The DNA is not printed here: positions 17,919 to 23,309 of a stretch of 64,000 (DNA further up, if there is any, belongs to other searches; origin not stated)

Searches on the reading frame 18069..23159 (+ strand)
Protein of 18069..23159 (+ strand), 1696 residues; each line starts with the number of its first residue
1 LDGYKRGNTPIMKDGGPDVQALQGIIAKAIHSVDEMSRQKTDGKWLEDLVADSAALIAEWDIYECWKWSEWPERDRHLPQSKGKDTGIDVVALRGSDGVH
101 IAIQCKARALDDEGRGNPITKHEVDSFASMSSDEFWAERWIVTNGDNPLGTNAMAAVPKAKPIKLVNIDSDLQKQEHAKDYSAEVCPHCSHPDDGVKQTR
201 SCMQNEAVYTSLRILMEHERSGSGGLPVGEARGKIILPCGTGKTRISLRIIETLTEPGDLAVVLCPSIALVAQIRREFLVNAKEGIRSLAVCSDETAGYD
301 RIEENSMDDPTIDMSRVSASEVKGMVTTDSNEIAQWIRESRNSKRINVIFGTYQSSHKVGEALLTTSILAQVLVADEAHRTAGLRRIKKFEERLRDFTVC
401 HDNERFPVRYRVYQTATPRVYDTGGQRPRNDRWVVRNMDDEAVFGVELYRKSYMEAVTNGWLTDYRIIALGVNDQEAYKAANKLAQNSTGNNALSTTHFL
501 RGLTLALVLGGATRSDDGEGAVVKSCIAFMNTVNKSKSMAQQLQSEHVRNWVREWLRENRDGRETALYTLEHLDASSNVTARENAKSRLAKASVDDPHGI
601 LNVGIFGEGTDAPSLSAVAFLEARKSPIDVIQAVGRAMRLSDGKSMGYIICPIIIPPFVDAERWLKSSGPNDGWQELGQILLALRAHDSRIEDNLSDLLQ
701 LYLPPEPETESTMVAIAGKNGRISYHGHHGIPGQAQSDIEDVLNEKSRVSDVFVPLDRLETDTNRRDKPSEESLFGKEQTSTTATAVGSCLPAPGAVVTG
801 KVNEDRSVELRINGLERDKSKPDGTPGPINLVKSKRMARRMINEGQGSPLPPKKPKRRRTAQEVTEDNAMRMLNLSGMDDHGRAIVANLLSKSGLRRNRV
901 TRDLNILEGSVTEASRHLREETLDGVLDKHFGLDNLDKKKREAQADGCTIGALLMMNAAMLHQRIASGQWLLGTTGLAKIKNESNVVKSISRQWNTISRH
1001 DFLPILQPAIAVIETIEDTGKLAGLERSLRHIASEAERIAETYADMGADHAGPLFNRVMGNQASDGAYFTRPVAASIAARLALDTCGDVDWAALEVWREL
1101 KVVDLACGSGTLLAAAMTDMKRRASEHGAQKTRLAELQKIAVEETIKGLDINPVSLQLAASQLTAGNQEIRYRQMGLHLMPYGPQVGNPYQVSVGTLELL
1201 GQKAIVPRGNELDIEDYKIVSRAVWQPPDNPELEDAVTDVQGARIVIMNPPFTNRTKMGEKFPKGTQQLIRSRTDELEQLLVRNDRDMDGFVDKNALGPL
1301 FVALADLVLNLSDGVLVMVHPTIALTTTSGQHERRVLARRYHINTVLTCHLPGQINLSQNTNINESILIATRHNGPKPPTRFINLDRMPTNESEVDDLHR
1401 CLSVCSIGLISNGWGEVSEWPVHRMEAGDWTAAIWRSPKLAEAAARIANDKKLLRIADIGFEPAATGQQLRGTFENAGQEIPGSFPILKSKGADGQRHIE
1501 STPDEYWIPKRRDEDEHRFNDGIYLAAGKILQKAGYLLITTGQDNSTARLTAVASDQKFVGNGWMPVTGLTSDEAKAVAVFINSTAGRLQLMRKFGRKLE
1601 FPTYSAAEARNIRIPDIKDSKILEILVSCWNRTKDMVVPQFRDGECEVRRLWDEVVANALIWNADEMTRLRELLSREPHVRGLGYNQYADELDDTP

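Call 32: search_protein_families(library=pfam, proteins=[window:18069-23159:+], max_evalue=0.001)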
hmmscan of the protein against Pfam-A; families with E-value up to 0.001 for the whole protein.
window:18069-23159:+ (1696 aa): 4 families
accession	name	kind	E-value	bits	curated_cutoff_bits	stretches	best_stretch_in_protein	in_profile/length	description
PF13156.12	Mrr_cat_2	-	3.5e-14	53.2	22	1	62-168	10-107/127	Restriction endonuclease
PF04851.21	ResIII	-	2.9e-13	50.5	22.5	1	219-418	20-162/164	Type III restriction enzyme, res subunit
PF00270.35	DEAD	-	3e-07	30.7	26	1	237-418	21-160/167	DEAD/DEAH box helicase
PF00271.37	Helicase_C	-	0.00015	22.4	23.5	1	567-640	39-109/110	Helicase conserved C-terminal domain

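Call 33: search_protein_families(library=padloc, proteins=[window:18069-23159:+], max_evalue=0.00001)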
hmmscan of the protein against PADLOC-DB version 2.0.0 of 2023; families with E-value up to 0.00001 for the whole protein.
window:18069-23159:+ (1696 aa): 4 families
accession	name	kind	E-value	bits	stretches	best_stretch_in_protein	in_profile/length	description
PDLC03597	REase_MTase_IIG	-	1.5e-95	319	1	63-694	45-646/1646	Type IIG restriction enzyme-methyltransferase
PDLC03051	REase_MTase_I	-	1.6e-55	185.9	1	65-695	58-652/1591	Type I restriction enzyme-methyltransferase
PDLC02707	PbeA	-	2.4e-10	37.7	0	589-658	566-635/672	PbeA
PDLC02704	PbeA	-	9.1e-07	25.7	0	571-657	565-648/682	PbeA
